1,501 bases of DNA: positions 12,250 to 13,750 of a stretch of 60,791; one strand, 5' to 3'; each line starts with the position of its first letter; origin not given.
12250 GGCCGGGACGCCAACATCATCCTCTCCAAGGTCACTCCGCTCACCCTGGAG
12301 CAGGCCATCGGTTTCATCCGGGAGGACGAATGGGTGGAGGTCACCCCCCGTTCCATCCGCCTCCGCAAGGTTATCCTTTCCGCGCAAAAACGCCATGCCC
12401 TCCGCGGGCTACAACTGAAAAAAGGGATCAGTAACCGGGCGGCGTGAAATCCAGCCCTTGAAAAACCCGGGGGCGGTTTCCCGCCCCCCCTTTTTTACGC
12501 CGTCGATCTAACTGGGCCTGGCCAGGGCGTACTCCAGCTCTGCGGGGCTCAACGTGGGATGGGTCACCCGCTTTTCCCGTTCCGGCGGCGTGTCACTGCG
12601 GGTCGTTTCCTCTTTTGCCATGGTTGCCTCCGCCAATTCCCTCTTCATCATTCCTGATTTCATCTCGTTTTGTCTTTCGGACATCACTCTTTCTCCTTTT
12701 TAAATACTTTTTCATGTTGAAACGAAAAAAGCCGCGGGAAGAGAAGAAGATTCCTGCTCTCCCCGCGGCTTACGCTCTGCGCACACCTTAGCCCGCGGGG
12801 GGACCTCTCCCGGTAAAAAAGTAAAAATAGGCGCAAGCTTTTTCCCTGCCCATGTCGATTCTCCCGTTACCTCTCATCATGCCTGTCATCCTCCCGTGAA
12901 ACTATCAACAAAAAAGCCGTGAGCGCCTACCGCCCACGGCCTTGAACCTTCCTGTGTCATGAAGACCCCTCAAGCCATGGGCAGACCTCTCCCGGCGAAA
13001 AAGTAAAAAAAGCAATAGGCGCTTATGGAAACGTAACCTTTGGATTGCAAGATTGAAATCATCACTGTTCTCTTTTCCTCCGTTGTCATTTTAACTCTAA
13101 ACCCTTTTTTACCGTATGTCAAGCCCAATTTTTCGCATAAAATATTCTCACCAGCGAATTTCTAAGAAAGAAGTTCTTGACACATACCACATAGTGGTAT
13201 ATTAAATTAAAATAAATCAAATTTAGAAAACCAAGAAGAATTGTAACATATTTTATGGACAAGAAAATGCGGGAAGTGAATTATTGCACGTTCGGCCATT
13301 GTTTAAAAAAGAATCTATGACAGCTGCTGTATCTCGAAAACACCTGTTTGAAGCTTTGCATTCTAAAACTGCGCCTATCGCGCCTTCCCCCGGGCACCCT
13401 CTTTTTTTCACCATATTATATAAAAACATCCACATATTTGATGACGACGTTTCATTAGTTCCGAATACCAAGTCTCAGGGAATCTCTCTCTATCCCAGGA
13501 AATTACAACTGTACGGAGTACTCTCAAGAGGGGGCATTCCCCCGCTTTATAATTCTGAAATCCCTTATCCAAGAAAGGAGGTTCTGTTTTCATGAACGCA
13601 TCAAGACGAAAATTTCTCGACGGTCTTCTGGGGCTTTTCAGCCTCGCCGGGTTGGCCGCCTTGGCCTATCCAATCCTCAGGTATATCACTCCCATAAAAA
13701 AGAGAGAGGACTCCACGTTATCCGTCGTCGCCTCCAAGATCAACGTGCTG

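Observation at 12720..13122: Two tandem leader-peptide transcription attenuators with Phe/Tyr-rich peptides in an unannotated spacer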

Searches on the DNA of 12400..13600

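Call 4: search_rna_families(source=window, start=12400, end=13600, threshold=evalue, max_evalue=10, show_alignments=3)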
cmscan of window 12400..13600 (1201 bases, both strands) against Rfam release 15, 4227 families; matches with E-value up to 10: 11.
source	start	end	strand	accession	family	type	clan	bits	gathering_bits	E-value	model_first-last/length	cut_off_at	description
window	12724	12777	-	RF03778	mir-483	Gene; miRNA;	-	23.5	60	0.13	1-75/75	no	mir-483 microRNA precursor family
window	12720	12781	-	RF00802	mir-207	Gene; miRNA;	-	21.8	88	0.31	1-78/78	no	mir-207 microRNA precursor family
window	12729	12771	-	RF03774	mir-2110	Gene; miRNA;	-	18.2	90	3.2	1-75/75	no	mir-2110 microRNA precursor family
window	12418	12496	-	RF03486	mir-3940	Gene; miRNA;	-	17.7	84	4.5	1-92/92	no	mir-3940 microRNA precursor family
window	12728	12772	+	RF04220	HCV_SL588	Cis-reg;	-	16.6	79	5.2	21-64/81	no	SL588 non-coding RNA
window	12446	12506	+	RF01838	sobemo_FSE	Cis-reg; frameshift_element;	-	16.5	55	2.5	1-79/79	no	sobemovirus ribosomal frameshift elemental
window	13163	13211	+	RF00173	Hairpin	Gene; ribozyme;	-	16.1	65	4.1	1-52/52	no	Hairpin ribozyme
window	12622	12655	-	RF01140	sR20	Gene; snRNA; snoRNA; CD-box;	-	14.3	44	7.3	1-56/56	no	Small nucleolar RNA sR20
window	13418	13465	+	RF00184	PVX_3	Cis-reg;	-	13.3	42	8.3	1-54/54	no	Potato virus X cis-acting regulatory element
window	12826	12884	-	RF01136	sR28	Gene; snRNA; snoRNA; CD-box;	-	12.7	39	1.9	1-55/55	no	Small nucleolar RNA sR28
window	12627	12681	-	RF01145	sR14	Gene; snRNA; snoRNA; CD-box;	-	11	38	5.5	1-54/54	no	Small nucleolar RNA sR14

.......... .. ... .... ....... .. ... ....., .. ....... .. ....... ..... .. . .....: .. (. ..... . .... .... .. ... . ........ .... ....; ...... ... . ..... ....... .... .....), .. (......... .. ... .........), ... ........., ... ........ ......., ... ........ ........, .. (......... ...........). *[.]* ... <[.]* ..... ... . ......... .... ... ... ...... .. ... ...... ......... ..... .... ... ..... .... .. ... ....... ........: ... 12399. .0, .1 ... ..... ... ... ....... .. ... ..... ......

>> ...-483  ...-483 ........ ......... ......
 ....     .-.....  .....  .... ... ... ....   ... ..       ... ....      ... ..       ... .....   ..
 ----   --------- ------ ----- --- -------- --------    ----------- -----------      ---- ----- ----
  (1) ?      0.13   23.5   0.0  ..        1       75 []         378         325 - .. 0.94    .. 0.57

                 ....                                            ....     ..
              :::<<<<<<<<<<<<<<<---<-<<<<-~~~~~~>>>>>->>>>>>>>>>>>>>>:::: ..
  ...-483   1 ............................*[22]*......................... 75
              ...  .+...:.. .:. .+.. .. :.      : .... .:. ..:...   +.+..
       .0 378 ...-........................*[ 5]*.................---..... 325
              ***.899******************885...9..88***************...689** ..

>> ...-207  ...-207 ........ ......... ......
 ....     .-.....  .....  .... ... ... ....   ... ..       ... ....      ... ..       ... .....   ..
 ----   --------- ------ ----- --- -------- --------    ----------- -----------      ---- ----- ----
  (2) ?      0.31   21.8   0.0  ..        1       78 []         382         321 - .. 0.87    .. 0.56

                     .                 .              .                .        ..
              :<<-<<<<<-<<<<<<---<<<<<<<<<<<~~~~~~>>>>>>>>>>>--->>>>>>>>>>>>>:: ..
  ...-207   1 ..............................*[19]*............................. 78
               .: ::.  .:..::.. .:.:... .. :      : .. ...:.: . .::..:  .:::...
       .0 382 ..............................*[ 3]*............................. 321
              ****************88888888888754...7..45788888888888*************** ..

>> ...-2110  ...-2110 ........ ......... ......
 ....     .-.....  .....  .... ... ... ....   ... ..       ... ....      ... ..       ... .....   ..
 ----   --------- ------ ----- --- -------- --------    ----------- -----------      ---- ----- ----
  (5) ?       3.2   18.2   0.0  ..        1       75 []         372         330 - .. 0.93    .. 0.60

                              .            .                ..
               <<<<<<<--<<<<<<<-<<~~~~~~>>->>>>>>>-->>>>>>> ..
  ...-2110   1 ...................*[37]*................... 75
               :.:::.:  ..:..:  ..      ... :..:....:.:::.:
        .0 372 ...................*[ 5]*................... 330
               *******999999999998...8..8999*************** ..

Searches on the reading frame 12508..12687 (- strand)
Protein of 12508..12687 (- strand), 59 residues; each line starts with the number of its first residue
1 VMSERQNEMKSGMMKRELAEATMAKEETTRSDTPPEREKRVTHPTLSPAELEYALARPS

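Call 12: find_encoding_contigs(protein=window:12508-12687:-, flank=3000, max_places=10)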
Protein window:12508-12687:- (59 aa): no gene with exactly this product is on record in the collection.

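Call 13: find_homologous_proteins(query=window:12511-12684:-, max_evalue=0.01)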
Query seq(58 aa) (58 aa): 1 proteins with E <= 0.01 among 1 candidates.
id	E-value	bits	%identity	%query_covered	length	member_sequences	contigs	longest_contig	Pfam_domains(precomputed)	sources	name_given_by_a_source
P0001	5.2e-28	112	100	100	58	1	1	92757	-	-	-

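Call 14: find_encoding_contigs(protein=P0001, flank=3000, max_places=10)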
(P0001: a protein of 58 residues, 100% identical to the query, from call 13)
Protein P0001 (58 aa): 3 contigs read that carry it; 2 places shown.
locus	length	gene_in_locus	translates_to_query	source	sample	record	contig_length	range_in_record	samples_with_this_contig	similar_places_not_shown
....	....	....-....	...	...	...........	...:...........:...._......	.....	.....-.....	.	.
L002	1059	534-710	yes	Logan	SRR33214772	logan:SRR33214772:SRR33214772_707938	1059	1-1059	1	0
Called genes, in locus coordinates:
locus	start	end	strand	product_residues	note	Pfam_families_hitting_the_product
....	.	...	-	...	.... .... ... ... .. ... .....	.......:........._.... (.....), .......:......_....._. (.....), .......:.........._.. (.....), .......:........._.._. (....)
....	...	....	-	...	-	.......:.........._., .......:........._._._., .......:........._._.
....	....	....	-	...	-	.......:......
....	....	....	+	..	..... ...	-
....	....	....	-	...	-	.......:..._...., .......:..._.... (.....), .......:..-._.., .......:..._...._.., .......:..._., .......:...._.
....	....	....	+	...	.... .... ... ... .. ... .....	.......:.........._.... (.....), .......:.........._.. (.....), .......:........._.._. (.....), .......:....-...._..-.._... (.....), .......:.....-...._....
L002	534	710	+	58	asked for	-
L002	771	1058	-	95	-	?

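Call 26: find_homologous_proteins(query=A2, max_evalue=1)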
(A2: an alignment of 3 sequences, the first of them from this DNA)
Query A2 (3 sequences) (58 aa, profile of the alignment): 6 proteins with E <= 1 among 25 candidates.
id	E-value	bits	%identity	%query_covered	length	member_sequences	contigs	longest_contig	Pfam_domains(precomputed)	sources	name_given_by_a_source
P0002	1.4e-33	133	62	40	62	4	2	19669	-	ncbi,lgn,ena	-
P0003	3.0e-32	129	37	84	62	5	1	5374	-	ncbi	-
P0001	2.0e-23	100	100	100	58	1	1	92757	-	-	-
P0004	3.0e-7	49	41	98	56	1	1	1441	-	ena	-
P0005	8.0e-7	47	45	100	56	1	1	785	-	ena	-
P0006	5.1e-2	32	41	83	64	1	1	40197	-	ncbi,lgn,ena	-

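Call 28: find_encoding_contigs(protein=P0004, flank=5000)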
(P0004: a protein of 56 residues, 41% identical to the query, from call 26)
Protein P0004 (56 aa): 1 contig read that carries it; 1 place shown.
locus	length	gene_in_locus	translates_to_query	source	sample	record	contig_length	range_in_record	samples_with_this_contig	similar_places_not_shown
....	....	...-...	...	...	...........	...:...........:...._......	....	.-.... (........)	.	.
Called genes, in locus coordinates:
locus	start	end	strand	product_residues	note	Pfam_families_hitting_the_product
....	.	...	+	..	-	?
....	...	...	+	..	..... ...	-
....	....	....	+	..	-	?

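Call 29: find_encoding_contigs(protein=P0005, flank=5000)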
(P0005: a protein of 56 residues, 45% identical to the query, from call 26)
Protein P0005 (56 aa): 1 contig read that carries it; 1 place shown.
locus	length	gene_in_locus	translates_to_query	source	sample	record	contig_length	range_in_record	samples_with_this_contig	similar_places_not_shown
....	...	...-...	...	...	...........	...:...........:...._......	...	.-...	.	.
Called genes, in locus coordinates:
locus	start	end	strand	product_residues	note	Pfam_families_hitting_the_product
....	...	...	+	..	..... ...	-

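Call 30: find_encoding_contigs(protein=P0006, flank=5000)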
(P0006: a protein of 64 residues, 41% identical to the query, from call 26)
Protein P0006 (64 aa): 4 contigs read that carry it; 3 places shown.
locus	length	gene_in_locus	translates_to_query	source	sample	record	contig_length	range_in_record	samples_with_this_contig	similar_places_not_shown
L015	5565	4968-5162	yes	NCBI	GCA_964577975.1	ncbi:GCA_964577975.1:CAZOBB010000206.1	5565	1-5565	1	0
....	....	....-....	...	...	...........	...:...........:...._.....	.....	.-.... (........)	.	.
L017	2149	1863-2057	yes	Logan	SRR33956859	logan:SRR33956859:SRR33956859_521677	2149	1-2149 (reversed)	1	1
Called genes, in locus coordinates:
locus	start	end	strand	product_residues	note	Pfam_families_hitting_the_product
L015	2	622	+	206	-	?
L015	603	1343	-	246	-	PF13353:Fer4_12, PF04055:Radical_SAM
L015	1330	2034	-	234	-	PF00753:Lactamase_B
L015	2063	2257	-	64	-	PF13597:NRDD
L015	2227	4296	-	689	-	PF03477:ATP-cone, PF13597:NRDD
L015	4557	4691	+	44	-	-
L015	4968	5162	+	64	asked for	-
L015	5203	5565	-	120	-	?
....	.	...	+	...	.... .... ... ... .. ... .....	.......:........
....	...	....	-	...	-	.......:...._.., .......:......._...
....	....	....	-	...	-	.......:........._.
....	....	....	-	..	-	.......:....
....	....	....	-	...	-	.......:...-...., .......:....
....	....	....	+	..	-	-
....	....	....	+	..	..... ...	-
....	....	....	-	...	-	?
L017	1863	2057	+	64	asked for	-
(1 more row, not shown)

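Call 53: search_protein_families(library=pfam, alignment_id=A5, max_evalue=1)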
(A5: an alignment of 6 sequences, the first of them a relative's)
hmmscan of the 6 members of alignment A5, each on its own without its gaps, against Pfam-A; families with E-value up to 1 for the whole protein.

A. member 1, P0001 (58 aa): 0 families

B. families by the number of members that match (of 6 scanned): 1 family
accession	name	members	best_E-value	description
PF17570.7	T7-like_gp67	1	0.098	Bacteriophage T7-like, protein 6.7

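Call 57: search_protein_representatives(alignment_id=A5)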
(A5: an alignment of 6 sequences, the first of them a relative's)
Query: 6 sequences, 62 profile positions. Proteins with E-value up to 0.001 (for the whole library): 7; up to 1e-10: 4; up to 1e-30: 0. The best 7 are listed.
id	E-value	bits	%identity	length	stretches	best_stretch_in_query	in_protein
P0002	1.6e-27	112.1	-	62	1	1-62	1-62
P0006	1.0e-21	93.5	-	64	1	1-62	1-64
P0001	2.1e-18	82.9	-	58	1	1-62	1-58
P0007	2.6e-11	60.2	-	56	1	1-62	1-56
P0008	1.5e-06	44.9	-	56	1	1-62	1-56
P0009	2.2e-06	44.4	-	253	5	35-55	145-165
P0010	1.5e-05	41.7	-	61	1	1-62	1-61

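Call 60: find_homologous_proteins(query=A6, max_evalue=10)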
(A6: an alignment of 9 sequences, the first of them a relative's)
Query A6 (9 sequences) (58 aa, profile of the alignment): 9 proteins with E <= 10 among 1558 candidates.
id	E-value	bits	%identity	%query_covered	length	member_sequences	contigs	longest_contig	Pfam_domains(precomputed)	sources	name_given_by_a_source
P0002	8.1e-22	96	62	40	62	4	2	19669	-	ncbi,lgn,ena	-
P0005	1.4e-21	95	45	100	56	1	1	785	-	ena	-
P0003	2.4e-21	94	37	84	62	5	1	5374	-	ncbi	-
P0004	4.4e-21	93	41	98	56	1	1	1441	-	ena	-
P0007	2.7e-20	91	86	24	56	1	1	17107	-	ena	-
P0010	2.4e-19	88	38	100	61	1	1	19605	-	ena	-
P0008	1.4e-17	82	38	100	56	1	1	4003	-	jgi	-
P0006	1.7e-17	82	41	83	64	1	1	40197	-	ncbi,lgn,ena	-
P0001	6.3e-15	73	100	100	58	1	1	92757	-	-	-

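Call 61: find_encoding_contigs(protein=P0007, flank=6000, max_places=3)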
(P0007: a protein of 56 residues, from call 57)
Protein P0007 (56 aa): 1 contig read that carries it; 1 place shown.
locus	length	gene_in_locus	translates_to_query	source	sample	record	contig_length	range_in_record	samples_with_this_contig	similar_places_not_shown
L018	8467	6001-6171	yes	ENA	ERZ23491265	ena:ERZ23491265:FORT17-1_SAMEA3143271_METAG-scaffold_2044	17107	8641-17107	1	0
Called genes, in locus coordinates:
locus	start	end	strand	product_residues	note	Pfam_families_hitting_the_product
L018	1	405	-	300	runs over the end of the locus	PF02729:OTCace_N, PF00185:OTCace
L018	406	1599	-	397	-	PF00202:Aminotran_3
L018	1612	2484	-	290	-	PF00696:AA_kinase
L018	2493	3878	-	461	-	PF07728:AAA_5 (faint), PF00004:AAA (weak), PF07724:AAA_2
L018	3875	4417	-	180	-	PF00227:Proteasome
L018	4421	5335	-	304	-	PF02899:Phage_int_SAM_1, PF00589:Phage_integrase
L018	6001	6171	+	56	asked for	-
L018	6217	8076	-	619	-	PF00009:GTP_EFTU, PF01926:MMR_HSR1 (faint), PF22042:EF-G_D2, PF03144:GTP_EFTU_D2, PF00679:EFG_C, PF21018:BipA_C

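Call 62: find_encoding_contigs(protein=P0010, flank=6000, max_places=3)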
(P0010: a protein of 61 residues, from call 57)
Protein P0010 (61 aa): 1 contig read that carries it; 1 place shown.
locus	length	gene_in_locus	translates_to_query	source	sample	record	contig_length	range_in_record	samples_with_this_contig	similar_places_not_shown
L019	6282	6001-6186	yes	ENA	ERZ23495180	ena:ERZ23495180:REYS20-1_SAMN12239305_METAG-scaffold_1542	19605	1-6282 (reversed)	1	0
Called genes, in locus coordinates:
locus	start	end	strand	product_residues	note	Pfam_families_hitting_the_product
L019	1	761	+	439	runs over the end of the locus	PF13433:Peripla_BP_5, PF13458:Peripla_BP_6, PF01094:ANF_receptor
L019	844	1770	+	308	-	PF02653:BPD_transp_2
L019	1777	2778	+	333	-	PF02653:BPD_transp_2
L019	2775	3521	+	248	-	PF00005:ABC_tran, PF13304:AAA_21 (faint), PF12399:BCA_ABC_TP_C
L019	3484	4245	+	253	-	PF00005:ABC_tran, PF13304:AAA_21 (faint)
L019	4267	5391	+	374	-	PF04055:Radical_SAM, PF13353:Fer4_12 (faint), PF13186:SPASM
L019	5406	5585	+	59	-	-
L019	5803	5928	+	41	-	-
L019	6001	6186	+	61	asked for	-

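Call 63: find_encoding_contigs(protein=P0008, flank=4000, max_places=3)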
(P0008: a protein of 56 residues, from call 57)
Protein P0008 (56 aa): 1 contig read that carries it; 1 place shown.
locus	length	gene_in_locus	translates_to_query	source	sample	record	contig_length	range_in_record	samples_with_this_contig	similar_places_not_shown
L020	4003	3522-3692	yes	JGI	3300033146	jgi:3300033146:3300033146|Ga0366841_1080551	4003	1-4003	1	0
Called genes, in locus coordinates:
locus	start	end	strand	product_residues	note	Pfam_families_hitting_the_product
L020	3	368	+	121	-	?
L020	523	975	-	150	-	-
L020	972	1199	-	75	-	PF04014:MazE_antitoxin (weak)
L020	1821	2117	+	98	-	PF02604:PhdYeFM_antitox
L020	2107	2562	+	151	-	PF13470:PIN_3 (weak), PF01850:PIN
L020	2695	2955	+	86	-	-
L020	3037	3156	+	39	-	-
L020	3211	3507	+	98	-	-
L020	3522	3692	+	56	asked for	-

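Call 84: predict_structure(alignment_id=A6)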
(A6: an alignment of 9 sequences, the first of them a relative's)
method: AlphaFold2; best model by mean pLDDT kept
length: 58 residues; sequences in the alignment: 9
mean_pLDDT: 64.3   pTM: 0.24
mean pLDDT of the five models: 64.3, 62.7, 60.8, 60.2, 59.8
residues with pLDDT >= 90: 0; 70-90: 15; 50-70: 39; < 50: 4
segments of 3 or more residues with pLDDT < 50: none
pLDDT, mean of each block of 10 residues (from residue 1): 61 57 52 55 82 83
secondary structure, 60 per line:
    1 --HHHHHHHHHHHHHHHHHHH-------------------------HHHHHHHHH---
elements in order: H3-21 H47-55
